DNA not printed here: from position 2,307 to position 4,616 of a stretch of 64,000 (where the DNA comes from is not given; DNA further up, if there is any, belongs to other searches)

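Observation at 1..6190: Glycine-cleavage P-protein genes gcvPA and gcvPB split by two transglutaminase-like secreted protein genes within one tightly coupled operon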

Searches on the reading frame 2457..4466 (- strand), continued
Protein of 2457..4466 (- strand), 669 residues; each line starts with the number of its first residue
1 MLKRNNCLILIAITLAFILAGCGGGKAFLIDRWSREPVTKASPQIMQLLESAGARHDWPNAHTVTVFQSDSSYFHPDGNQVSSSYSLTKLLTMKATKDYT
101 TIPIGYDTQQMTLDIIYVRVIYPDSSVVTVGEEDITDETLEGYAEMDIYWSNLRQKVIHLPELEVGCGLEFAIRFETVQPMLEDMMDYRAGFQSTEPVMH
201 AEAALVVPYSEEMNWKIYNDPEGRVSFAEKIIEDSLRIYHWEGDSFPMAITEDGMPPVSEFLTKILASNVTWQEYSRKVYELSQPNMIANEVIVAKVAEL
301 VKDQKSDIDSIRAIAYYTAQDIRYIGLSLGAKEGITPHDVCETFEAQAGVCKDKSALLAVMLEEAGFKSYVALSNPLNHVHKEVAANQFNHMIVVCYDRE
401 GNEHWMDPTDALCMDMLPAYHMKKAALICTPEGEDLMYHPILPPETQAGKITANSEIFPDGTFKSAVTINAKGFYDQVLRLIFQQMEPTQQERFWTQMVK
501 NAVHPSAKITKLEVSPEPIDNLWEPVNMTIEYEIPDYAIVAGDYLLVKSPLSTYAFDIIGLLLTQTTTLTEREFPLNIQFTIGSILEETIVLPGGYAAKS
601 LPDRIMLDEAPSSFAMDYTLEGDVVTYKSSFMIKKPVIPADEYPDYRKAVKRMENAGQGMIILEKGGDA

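Call 56: find_encoding_contigs(protein=P0025, flank=9000, max_places=1)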
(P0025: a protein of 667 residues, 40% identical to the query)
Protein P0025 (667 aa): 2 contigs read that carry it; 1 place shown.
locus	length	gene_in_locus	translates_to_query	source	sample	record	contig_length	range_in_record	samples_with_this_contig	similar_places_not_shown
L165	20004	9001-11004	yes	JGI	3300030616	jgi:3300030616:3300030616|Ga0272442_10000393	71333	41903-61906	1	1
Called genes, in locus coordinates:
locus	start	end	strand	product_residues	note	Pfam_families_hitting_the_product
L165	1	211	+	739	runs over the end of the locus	PF04760:IF2_N, PF00009:GTP_EFTU, PF00025:Arf (faint), PF01926:MMR_HSR1, PF22042:EF-G_D2, PF11987:IF-2, PF03144:GTP_EFTU_D2 (weak)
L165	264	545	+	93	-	PF04456:DUF503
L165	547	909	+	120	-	PF02033:RBFA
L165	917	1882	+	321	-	PF01368:DHH, PF02272:DHHA1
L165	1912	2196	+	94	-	PF17806:SO_alpha_A3, PF04324:Fer2_BFD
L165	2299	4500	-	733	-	-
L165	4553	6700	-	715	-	PF13734:Inhibitor_I69 (faint), PF01640:Peptidase_C10, PF13529:Peptidase_C39_2 (weak), PF18962:Por_Secre_tail (faint)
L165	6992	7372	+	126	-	PF01597:GCV_H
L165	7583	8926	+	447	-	PF02347:GDC-P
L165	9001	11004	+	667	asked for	PF12969:DUF3857, PF01841:Transglut_core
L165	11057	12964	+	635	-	PF12969:DUF3857, PF12970:DUF3858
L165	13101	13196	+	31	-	-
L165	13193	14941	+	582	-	PF22694:CtpB_N-like (weak), PF00595:PDZ, PF13180:PDZ_2, PF17820:PDZ_6, PF03572:Peptidase_S41, PF28547:CHD_PDZ-protease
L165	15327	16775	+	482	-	PF02347:GDC-P, PF21478:GcvP2_C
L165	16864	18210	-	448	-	PF01773:Nucleos_tra2_N, PF07670:Gate, PF07662:Nucleos_tra2_C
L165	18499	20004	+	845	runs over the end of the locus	-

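Call 57: predict_structure(alignment_id=A1)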
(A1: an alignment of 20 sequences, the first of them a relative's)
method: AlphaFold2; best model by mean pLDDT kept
length: 669 residues; sequences in the alignment: 20
mean_pLDDT: 88.2   pTM: 0.84
mean pLDDT of the five models: 88.2, 86.7, 86.2, 85.7, 85.1
residues with pLDDT >= 90: 456; 70-90: 150; 50-70: 38; < 50: 25
segments of 3 or more residues with pLDDT < 50: 1-5, 14-30
pLDDT, mean of each block of 10 residues (from residue 1): 51 46 32 72 92 92 96 87 95 95 85 91 94 85 54 84 96 87 88 94 95 95 95 91 93 88 95 96 94 98 96 97 75 75 92 96 98 91 92 96 96 93 94 95 94 93 94 93 88 90 91 92 95 83 82 86 81 91 96 86 93 95 93 94 94 87 73
secondary structure, 60 per line:
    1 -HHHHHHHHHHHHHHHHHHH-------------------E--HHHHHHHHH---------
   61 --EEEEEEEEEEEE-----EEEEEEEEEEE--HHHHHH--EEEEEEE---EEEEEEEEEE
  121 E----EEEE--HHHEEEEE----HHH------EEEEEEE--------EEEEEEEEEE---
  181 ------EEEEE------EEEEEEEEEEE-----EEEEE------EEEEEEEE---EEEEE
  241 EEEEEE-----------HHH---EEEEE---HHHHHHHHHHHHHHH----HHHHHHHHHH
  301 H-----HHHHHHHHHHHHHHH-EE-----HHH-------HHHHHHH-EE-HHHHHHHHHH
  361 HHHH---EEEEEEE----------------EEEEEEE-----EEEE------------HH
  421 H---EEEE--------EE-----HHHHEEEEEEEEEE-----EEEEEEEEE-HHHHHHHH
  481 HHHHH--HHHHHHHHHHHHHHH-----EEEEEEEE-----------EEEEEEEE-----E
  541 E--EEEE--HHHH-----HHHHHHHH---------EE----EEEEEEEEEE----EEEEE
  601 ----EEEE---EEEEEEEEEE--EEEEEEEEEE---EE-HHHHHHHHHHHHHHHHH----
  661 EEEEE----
elements in order: H2-20 H43-51 E63-74 E80-90 H93-98 E101-107 E111-121 E126-129 E135-139 E153-159 E168-177 E187-191 E198-208 E214-218 E225-232 E236-246 E264-268 H272-286 H291-301 H307-321 H340-346 H351-364 E368-374 E391-397 E403-406 E425-428 H444-447 E448-457 E463-471 H473-485 H488-502 E508-515 E527-534 E544-547 H550-553 H559-566 E582-591 E596-600 E605-608 E612-621 E624-633 H640-656 E661-665
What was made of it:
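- On Bacterial lipoprotein / Sec-secreted protein: The AF2 model shows a low-confidence N-terminal helix (call 57).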

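Call 59: fold_search(model_id=the predicted structure, library=pdb)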
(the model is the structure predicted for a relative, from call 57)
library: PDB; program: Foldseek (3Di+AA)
matches with E <= 10: 1183; with E <= 0.001: 32
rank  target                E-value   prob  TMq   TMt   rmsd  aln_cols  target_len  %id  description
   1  3kd4_A                1.7e-35  1.00  0.63  0.81   6.0       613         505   15  CRYSTAL STRUCTURE OF A PUTATIVE PROTEASE (BDI_1141) FROM PARABACTEROIDES DISTASONIS ATCC 8503 AT 2.00 A RESOLUTION (released 2009-11-24)
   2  8b6l_O                5.8e-08  1.00  0.17  0.19  21.4       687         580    8  Subtomogram average of the human Sec61-TRAP-OSTA-translocon (released 2022-12-07)
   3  6c26_1                2.3e-07  1.00  0.17  0.24  20.2       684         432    7  The Cryo-EM structure of a eukaryotic oligosaccharyl transferase complex (released 2018-01-31)
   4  6s7t_E                1.2e-06  0.99  0.14  0.21  22.4       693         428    7  Cryo-EM structure of human oligosaccharyltransferase complex OST-B (released 2019-12-18)
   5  3isr_A                2.3e-06  1.00  0.17  0.35  12.2       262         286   12  The Crystal Structure of a Putative Cysteine Protease from Cytophaga hutchinsonii to 1.9A (released 2009-09-08)
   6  3isr_C                2.3e-06  1.00  0.17  0.35  12.4       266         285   12  The Crystal Structure of a Putative Cysteine Protease from Cytophaga hutchinsonii to 1.9A (released 2009-09-08)
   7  3isr_B                3.9e-06  1.00  0.17  0.35  12.1       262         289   12  The Crystal Structure of a Putative Cysteine Protease from Cytophaga hutchinsonii to 1.9A (released 2009-09-08)
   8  6s7o_E                9.4e-06  1.00  0.17  0.20  21.8       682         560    8  Cryo-EM structure of human oligosaccharyltransferase complex OST-A (released 2019-12-18)
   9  8pn9_E                1.5e-05  0.99  0.17  0.20  21.3       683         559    8  Structure of human oligosaccharyltransferase OST-A complex bound to NGI-1 (released 2024-05-08)
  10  4wz9_B                2.2e-05  1.00  0.20  0.15  13.1       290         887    7  APN1 from Anopheles gambiae (released 2015-06-17)
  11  6fpy_A                6.0e-05  0.97  0.21  0.23  25.5       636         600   10  Inter-alpha-inhibitor heavy chain 1, wild type (released 2019-02-27)
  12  6fpy_B                6.7e-05  0.97  0.21  0.23  24.9       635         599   10  Inter-alpha-inhibitor heavy chain 1, wild type (released 2019-02-27)
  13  6fpz_A                1.2e-04  0.96  0.21  0.23  25.7       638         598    9  Inter-alpha-inhibitor heavy chain 1, D298A (released 2019-02-27)
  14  9y6s_8G               2.0e-04  1.00  0.14  0.15  13.6       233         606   12  96-nm repeat of the Leishmania tarentolae doublet microtubule (released 2025-12-17)
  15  8tr9                  2.2e-04  0.51  0.15  0.15  25.9       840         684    7  Cryo-EM structure of transglutaminase 2 bound to GDP (released 2024-07-31)
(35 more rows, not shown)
